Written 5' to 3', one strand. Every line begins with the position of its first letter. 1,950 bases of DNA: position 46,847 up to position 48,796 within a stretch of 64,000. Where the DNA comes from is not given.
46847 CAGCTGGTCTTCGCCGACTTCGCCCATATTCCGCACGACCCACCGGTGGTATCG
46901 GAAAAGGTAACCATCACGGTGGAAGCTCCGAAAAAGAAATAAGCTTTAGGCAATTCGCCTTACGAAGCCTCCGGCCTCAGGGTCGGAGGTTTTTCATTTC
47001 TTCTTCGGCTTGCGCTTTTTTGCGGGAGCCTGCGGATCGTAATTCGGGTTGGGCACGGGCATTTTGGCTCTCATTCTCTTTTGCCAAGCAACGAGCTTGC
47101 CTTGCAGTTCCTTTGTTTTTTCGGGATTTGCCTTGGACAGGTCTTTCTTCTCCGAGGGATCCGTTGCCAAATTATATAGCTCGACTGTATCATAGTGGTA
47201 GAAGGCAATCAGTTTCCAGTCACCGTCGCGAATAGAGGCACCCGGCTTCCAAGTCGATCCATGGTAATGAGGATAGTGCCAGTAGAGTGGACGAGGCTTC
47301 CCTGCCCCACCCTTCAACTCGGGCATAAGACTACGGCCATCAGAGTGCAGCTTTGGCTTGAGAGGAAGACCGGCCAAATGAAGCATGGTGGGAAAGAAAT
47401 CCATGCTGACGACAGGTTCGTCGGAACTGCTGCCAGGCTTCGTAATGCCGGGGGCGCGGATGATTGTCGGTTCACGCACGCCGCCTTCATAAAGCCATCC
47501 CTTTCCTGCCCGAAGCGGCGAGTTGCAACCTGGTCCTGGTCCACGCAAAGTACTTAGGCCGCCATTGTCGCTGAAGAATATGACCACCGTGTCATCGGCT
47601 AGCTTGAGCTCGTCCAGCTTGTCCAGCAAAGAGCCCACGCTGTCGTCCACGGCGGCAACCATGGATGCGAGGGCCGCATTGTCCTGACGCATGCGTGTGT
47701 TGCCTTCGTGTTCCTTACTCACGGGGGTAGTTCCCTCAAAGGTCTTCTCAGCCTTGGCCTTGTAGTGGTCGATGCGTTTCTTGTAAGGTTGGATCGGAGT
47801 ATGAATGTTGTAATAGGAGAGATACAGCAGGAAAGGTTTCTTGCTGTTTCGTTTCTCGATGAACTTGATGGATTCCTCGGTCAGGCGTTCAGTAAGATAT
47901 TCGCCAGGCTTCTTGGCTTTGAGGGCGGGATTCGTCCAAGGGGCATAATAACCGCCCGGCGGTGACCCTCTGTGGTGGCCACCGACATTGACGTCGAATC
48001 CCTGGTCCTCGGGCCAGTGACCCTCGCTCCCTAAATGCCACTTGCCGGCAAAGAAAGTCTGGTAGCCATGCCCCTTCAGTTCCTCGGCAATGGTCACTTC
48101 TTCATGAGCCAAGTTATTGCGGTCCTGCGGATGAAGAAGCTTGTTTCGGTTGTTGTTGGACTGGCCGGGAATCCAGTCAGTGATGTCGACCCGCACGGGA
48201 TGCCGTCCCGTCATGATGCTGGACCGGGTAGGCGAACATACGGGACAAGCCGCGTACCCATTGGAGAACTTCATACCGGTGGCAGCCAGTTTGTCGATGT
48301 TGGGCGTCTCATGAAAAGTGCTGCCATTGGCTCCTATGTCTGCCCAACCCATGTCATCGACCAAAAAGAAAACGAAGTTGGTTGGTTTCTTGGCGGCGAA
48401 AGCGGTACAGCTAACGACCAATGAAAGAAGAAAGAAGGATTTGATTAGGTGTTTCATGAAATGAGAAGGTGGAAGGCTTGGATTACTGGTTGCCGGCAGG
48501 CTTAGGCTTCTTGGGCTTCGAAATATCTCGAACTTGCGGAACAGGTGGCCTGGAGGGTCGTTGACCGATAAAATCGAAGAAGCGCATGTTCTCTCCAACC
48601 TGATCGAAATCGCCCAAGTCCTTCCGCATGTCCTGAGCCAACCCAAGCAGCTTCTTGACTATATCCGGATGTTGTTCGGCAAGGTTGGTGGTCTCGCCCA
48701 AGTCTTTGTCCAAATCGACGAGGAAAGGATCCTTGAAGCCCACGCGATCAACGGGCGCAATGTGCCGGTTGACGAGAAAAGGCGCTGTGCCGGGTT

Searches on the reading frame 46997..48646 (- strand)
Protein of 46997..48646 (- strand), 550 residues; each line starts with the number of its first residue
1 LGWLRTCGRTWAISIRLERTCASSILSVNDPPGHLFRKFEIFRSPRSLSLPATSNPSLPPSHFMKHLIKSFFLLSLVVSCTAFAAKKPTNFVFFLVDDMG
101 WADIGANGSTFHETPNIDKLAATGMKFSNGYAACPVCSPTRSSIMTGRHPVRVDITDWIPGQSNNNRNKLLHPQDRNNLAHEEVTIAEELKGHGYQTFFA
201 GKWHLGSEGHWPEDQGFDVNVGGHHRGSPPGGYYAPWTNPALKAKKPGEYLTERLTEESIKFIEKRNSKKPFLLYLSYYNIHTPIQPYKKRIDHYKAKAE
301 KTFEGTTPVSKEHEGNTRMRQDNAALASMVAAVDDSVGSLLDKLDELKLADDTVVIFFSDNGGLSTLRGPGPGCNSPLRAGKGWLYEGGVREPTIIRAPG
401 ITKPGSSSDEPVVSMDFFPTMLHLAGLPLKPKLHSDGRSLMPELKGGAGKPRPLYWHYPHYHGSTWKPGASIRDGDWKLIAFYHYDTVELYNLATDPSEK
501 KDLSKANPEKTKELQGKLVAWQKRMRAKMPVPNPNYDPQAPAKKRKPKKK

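Call 7: search_protein_families(library=pfam, proteins=[window:46997-48646:-], max_evalue=0.001)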
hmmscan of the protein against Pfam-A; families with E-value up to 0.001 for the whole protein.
window:46997-48646:- (550 aa): 3 families
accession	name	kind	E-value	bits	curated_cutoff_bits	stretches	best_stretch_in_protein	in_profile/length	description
PF00884.28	Sulfatase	-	1e-56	192.9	25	1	90-426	2-300/301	Sulfatase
PF16347.10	SGSH_C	-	2.2e-18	67.3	29.3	1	382-518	8-144/154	N-sulphoglucosamine sulphohydrolase, C-terminal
PF01663.27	Phosphodiest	-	8e-12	45.8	23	1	92-363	2-221/342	Type I phosphodiesterase / nucleotide pyrophosphatase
